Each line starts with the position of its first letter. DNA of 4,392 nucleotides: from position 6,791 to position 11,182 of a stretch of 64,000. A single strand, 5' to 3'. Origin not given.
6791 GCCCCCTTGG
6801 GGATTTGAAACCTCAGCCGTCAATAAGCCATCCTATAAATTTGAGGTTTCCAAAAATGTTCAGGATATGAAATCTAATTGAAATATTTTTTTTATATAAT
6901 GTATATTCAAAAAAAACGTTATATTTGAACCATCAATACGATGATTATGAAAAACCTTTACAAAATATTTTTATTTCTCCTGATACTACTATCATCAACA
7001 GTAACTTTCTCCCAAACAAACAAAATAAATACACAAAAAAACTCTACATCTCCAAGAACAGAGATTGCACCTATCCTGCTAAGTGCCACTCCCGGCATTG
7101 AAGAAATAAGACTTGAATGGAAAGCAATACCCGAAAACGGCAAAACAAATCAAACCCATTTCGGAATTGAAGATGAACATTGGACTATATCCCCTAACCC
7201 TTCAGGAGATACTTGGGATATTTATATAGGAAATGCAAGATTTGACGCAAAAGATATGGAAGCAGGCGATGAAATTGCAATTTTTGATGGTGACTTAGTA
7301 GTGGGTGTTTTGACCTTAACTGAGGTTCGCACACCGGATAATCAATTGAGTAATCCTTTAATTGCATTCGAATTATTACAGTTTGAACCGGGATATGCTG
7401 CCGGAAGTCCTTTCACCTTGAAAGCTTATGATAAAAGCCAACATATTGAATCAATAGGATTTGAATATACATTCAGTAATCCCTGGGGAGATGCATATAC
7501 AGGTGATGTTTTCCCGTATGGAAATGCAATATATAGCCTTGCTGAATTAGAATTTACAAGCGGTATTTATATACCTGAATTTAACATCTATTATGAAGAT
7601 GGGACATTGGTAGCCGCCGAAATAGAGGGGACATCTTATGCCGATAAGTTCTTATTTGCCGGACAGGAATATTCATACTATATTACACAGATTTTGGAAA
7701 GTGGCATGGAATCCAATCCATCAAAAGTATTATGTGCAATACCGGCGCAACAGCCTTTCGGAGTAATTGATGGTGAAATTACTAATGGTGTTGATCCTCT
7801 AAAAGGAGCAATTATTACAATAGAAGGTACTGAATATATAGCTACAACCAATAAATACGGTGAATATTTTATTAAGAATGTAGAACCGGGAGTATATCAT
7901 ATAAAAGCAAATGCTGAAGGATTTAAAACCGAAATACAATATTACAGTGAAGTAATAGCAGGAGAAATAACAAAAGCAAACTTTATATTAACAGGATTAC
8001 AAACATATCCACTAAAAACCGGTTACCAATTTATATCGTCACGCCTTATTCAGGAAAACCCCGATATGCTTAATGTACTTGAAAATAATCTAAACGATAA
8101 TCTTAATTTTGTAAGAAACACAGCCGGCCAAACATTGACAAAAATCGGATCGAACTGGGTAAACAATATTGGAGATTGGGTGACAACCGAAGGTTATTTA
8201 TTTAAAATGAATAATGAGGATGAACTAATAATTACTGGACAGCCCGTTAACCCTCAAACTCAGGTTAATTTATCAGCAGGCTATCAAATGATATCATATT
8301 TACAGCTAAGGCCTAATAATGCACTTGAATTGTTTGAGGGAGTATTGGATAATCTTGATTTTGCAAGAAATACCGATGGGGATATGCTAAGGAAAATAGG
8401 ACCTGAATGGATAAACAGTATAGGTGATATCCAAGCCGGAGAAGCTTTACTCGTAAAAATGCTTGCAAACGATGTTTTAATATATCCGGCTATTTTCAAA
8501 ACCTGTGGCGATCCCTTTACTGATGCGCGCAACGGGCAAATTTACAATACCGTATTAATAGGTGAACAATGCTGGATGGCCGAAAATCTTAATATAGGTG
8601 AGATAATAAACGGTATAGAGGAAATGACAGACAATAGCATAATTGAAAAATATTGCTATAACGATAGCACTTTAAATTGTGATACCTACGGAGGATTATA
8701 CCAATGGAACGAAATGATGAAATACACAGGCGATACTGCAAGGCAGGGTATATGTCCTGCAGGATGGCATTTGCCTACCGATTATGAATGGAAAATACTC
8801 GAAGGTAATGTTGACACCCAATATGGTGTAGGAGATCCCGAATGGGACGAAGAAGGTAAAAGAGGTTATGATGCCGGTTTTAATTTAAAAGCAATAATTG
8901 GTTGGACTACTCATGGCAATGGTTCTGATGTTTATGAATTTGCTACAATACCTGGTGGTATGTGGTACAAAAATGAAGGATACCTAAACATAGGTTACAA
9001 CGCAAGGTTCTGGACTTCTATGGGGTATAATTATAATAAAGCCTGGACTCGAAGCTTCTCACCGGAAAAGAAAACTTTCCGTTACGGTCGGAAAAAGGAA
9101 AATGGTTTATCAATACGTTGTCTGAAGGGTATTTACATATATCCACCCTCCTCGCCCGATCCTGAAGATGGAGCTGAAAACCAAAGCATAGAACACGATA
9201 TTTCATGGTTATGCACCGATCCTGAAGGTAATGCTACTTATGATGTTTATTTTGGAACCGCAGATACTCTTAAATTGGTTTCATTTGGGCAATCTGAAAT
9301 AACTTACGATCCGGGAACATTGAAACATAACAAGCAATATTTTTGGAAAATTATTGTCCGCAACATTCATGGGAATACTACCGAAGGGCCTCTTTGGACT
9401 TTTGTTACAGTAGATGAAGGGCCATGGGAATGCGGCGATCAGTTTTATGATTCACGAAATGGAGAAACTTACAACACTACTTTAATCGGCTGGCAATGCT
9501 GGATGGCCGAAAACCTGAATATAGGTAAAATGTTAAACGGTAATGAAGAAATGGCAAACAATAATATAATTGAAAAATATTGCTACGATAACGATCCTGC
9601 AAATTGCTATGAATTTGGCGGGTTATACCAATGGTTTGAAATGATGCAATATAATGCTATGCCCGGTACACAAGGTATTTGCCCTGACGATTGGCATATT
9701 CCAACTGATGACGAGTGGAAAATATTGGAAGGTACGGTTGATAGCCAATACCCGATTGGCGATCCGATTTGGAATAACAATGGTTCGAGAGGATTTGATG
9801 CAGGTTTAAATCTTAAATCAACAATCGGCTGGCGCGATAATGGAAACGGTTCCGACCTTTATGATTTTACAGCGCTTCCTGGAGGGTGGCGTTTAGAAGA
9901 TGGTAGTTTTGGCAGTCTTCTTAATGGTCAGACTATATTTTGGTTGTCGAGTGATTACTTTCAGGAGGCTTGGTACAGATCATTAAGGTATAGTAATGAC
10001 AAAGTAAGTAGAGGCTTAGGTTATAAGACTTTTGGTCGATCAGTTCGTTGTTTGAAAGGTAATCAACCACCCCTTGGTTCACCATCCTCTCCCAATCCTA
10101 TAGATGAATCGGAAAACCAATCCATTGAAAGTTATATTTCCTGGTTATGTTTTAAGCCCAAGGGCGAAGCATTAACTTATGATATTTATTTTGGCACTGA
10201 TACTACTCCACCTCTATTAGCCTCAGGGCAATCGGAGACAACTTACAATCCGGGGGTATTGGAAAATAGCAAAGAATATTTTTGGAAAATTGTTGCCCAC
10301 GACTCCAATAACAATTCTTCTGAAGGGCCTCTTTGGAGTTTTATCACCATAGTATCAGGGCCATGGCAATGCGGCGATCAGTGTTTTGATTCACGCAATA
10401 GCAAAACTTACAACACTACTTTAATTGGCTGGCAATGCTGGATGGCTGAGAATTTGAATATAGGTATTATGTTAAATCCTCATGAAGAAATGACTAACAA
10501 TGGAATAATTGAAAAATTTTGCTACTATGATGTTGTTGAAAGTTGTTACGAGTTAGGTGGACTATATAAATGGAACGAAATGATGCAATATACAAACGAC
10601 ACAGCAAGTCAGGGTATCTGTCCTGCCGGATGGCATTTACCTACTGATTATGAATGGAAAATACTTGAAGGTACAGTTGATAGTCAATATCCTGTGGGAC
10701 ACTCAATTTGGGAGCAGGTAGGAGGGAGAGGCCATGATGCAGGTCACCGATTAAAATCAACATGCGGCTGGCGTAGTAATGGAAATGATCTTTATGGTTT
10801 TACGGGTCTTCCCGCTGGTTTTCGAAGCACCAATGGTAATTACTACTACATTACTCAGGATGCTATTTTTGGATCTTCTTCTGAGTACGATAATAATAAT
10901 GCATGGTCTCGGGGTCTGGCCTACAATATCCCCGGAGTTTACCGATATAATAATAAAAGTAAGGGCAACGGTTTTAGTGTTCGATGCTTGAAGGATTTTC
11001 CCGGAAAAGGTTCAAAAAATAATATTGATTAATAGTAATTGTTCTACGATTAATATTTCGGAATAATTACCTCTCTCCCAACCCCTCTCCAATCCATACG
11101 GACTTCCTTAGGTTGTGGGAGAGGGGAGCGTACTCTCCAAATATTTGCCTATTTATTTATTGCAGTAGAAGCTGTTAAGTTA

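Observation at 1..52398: Six secreted mosaic proteins built from three shuffled modules occupy about a quarter of the window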

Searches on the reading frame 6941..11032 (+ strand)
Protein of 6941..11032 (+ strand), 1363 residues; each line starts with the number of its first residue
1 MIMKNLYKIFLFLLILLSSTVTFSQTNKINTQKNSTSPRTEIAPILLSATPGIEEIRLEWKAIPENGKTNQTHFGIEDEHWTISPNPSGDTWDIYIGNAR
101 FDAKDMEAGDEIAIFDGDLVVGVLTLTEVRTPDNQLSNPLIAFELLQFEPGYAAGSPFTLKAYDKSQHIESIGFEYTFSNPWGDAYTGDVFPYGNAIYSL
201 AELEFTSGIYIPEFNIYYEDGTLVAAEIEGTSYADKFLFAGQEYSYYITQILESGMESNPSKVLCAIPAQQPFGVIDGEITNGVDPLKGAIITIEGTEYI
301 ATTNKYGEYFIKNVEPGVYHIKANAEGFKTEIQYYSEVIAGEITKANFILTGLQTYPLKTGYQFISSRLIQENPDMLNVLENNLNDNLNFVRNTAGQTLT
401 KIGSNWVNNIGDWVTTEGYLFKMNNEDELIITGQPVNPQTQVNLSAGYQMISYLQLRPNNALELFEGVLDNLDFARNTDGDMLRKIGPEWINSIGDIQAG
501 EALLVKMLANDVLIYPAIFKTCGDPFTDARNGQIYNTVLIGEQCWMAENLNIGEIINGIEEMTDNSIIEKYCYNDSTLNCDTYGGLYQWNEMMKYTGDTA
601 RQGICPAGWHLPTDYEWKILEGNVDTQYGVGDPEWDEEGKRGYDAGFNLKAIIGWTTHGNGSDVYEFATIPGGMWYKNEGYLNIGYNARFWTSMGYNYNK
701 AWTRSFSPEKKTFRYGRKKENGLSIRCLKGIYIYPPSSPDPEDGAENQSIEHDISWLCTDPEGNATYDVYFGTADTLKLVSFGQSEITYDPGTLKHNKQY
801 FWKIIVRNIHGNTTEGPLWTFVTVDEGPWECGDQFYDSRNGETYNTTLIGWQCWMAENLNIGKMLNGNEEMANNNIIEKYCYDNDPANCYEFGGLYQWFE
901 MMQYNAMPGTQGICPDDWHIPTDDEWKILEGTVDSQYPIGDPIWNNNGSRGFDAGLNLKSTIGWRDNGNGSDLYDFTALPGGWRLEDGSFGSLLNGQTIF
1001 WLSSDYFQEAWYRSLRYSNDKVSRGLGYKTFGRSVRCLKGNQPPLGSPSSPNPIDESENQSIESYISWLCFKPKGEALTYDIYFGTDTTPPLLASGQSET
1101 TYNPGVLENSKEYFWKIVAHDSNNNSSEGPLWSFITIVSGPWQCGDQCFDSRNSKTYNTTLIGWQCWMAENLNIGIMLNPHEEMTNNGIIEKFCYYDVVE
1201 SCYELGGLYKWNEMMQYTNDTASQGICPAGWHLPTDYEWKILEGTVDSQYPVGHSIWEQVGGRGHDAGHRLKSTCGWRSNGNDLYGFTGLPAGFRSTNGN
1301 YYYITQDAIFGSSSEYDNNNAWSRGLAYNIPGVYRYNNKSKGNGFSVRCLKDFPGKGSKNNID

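Call 4: search_protein_families(library=pfam, proteins=[window:6941-11032:+], max_evalue=0.01)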
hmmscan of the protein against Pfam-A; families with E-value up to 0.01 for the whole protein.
window:6941-11032:+ (1363 aa): 4 families
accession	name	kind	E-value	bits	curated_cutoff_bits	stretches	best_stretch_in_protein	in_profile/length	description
PF09603.15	Fib_succ_major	-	2.2e-82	276.3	33.9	3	538-729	1-187/187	Fibrobacter succinogenes major domain (Fib_succ_major)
PF13620.12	CarboxypepD_reg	-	5.5e-09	36.7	32.3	1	278-350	4-81/82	Carboxypeptidase regulatory-like domain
PF13715.12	CarbopepD_reg_2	-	5.5e-07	30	32.2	1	277-332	2-59/88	CarboxypepD_reg-like domain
PF25788.1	Ig_Rha78A_N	-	0.0049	17.6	27.4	0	775-815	52-92/105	Rha78A-like, N-terminal immunoglobulin domain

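Call 14: search_protein_families(library=ncbifam, proteins=[window:6941-11032:+], max_evalue=0.1)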
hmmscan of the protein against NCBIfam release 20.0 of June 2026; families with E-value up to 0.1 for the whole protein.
window:6941-11032:+ (1363 aa): 2 families
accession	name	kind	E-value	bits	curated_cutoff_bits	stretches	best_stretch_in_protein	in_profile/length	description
TIGR02145.1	Fib_succ_major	domain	4e-116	385.9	41.65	3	526-729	2-175/176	FISUMP domain-containing protein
NF052345.1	S_layer_anammox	exception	2.5e-09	35.1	1400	1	272-355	1311-1396/1596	Kustd1514 family S-layer glycoprotein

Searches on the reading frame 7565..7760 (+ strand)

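Call 66: search_protein_families(library=pfam, proteins=[window:7565-7760:+], max_evalue=1)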
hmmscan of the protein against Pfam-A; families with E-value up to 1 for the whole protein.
window:7565-7760:+ (65 aa): 1 family
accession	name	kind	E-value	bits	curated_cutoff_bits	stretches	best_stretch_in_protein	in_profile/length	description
PF18370.7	RGI_lyase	-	0.27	12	27.8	1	5-53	34-80/86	Rhamnogalacturonan I lyases beta-sheet domain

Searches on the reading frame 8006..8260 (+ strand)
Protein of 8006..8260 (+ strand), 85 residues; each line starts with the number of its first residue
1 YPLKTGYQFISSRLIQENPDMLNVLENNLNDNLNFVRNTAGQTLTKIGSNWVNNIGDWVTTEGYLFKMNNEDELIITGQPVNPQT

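Call 11: search_protein_families(library=pfam, alignment_id=A2, max_evalue=10)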
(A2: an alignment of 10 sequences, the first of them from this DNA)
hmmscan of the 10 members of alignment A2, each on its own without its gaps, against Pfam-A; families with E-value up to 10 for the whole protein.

A. member 1, seq(85 aa): 1 family
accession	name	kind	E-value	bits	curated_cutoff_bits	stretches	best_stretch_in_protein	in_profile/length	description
PF02985.28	HEAT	-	0.25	12.2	23.5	1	22-49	2-29/31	HEAT repeat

B. families by the number of members that match (of 10 scanned): 4 families
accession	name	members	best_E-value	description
PF20774.2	InhA-like_VEG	1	0.076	Immune inhibitor A-like metallopeptidase, VEG domain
PF24988.1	NEW1_HB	1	0.084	NEW1 helical bundle domain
PF08713.17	DNA_alkylation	1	0.22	DNA alkylation repair enzyme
PF02985.28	HEAT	1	0.25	HEAT repeat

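Call 13: search_solved_structures(query=A2, max_evalue=10)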
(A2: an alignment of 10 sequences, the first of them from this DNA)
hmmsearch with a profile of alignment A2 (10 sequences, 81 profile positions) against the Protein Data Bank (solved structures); distinct sequences matched with E-value up to 10: 15.
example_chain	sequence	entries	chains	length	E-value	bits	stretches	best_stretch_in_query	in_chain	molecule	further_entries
6ft5_A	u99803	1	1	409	9.1e-06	28.7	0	23-49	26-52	alphaRep A3_A3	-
6fsq_A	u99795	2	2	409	0.00088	22.4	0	23-49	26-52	alphaRep A3_bGFPD | A3_bGFPD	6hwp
3ltj_A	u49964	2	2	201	0.0094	19.1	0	19-50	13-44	AlphaRep-4 | bA3-2: binder of A3 protein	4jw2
3ltm_A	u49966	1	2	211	0.014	18.5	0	22-50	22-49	Alpha-Rep4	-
4jw3_C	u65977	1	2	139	0.029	17.5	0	19-49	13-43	Alpha-helical artificial proteins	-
6gwd_G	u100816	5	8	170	0.056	16.6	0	27-52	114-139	iiH5 ALPHAREP | iih5 Alpha Repeating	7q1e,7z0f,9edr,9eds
9rhz_A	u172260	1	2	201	0.06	16.5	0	27-49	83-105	ALPHAREP bE5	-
2w9d_H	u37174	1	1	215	0.28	14.3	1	28-54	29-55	ICSM 18-ANTI-PRP THERAPEUTIC FAB HEAVY CHAIN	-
2w9e_H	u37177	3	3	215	0.28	14.3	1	28-54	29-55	ICSM 18-ANTI-PRP THERAPEUTIC FAB HEAVY CHAIN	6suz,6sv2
6gwc_C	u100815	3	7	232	0.44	13.7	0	27-52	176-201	iE5 ALPHAREP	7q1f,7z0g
4xl5_C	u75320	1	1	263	0.51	13.5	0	27-52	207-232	bGFP-A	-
6g4j_B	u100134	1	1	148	0.77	12.9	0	27-49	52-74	alphaREP bE8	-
4f61_I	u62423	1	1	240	0.81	12.9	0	10-47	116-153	Stathmin-like domain R4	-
6m9m_A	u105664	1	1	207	1.2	12.3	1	13-48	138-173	AlkD2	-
8x1a_B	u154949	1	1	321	1.4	12.1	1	23-49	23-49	Iron(III) ABC transporter, periplasmic iron-compound-binding protein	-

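Call 16: find_homologous_proteins(query=A2)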
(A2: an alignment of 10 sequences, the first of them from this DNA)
Query A2 (10 sequences) (85 aa, profile of the alignment): 46 proteins with E <= 0.001 among 253 candidates.
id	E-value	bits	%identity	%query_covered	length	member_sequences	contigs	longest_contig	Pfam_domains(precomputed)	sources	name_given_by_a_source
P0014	2.7e-58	212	55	76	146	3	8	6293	-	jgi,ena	-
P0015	3.7e-58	211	58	75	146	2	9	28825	-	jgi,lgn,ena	-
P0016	4.8e-58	211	77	81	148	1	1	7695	-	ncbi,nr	ncbi:MAG: hypothetical protein JEY97_15590, partial [Bacteroidales bacterium]|nr:hypothetical protei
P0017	2.5e-57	208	55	76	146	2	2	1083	-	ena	-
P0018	3.3e-57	208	78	76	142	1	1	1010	-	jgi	-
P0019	8.6e-57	207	72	76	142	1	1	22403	-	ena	-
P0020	5.0e-56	204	66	76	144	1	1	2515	-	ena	-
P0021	5.2e-56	204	71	76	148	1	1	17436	-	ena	-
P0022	7.0e-52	191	62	76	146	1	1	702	-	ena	-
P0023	3.1e-44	167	51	79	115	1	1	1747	-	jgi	-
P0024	9.6e-38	146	57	98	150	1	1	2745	-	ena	-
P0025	3.4e-32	128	73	66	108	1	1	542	-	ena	-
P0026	7.1e-31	124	60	100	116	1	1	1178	-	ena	-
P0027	9.4e-31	123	59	86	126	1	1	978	-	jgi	-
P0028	4.4e-30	121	47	86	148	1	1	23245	-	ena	-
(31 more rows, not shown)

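Call 47: find_related_loci(query=A2, collection=genome_contigs, flank=3000)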
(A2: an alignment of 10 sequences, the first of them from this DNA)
Query A2 (85 aa) in genome_contigs; peptide patterns used: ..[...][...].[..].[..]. (x = any residue, [..] = any of these).
251 stretches matched a pattern; 227 encode a relative of the query (tblastn E <= 1e-3); the best 80 are kept; 79 distinct loci.
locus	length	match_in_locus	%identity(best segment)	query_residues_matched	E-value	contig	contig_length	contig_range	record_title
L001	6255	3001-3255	91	1-85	2e-49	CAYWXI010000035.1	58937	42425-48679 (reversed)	MAG TPA_asm: uncultured Bacteroidales bacterium isolate SRP167671_co1_176 genome assembly, contig: NODE_542_length_58937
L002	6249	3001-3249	67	3-85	6e-36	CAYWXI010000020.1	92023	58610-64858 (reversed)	MAG TPA_asm: uncultured Bacteroidales bacterium isolate SRP167671_co1_176 genome assembly, contig: NODE_221_length_92023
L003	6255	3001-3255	66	1-85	4e-35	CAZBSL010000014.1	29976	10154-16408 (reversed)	MAG TPA_asm: uncultured Bacteroidales bacterium isolate binchicken_co243_243 genome assembly, contig: NODE_1039_length_2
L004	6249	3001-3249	69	3-85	2e-35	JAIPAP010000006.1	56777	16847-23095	MAG: Bacteroidales bacterium isolate Tobar15.5-16.5m-G7 Tobar15-5-16-5m-20mill-C63, whole genome shotgun sequence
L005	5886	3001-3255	64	1-85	5e-35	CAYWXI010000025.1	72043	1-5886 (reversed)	MAG TPA_asm: uncultured Bacteroidales bacterium isolate SRP167671_co1_176 genome assembly, contig: NODE_374_length_72043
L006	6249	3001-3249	71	3-85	7e-35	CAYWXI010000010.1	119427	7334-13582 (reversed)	MAG TPA_asm: uncultured Bacteroidales bacterium isolate SRP167671_co1_176 genome assembly, contig: NODE_117_length_11942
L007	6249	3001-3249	66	3-85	3e-34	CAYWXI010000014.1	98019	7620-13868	MAG TPA_asm: uncultured Bacteroidales bacterium isolate SRP167671_co1_176 genome assembly, contig: NODE_179_length_98019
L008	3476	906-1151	67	3-85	5e-34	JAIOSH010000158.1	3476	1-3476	MAG: Bacteroidales bacterium isolate SMBSF39 bin_16_k127_72331, whole genome shotgun sequence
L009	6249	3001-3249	67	3-85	3e-34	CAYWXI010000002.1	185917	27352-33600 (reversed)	MAG TPA_asm: uncultured Bacteroidales bacterium isolate SRP167671_co1_176 genome assembly, contig: NODE_38_length_185917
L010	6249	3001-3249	67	3-85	3e-34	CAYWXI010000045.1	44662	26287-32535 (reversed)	MAG TPA_asm: uncultured Bacteroidales bacterium isolate SRP167671_co1_176 genome assembly, contig: NODE_913_length_44662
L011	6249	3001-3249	71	3-85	1e-33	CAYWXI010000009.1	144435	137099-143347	MAG TPA_asm: uncultured Bacteroidales bacterium isolate SRP167671_co1_176 genome assembly, contig: NODE_80_length_144435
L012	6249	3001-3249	66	3-85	2e-33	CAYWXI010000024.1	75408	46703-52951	MAG TPA_asm: uncultured Bacteroidales bacterium isolate SRP167671_co1_176 genome assembly, contig: NODE_347_length_75408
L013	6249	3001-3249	65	3-85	1e-33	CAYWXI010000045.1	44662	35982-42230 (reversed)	MAG TPA_asm: uncultured Bacteroidales bacterium isolate SRP167671_co1_176 genome assembly, contig: NODE_913_length_44662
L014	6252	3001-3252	63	2-85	4e-33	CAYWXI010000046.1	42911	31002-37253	MAG TPA_asm: uncultured Bacteroidales bacterium isolate SRP167671_co1_176 genome assembly, contig: NODE_974_length_42911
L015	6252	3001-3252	62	1-85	4e-33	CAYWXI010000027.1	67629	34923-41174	MAG TPA_asm: uncultured Bacteroidales bacterium isolate SRP167671_co1_176 genome assembly, contig: NODE_422_length_67629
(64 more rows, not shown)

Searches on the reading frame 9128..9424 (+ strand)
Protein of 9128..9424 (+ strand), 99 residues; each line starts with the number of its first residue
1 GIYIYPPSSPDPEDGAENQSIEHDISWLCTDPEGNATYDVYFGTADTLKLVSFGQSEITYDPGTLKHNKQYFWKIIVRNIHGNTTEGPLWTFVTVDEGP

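Call 66: search_protein_families(library=pfam, proteins=[window:9128-9424:+], max_evalue=1)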
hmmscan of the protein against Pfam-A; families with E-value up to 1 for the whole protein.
window:9128-9424:+ (99 aa): 2 families
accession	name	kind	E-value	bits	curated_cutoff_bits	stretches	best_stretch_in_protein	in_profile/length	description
PF25788.1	Ig_Rha78A_N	-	0.028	15.1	27.4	1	45-86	51-92/105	Rha78A-like, N-terminal immunoglobulin domain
PF02010.21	REJ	-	0.1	11.6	25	1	9-79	109-184/452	REJ domain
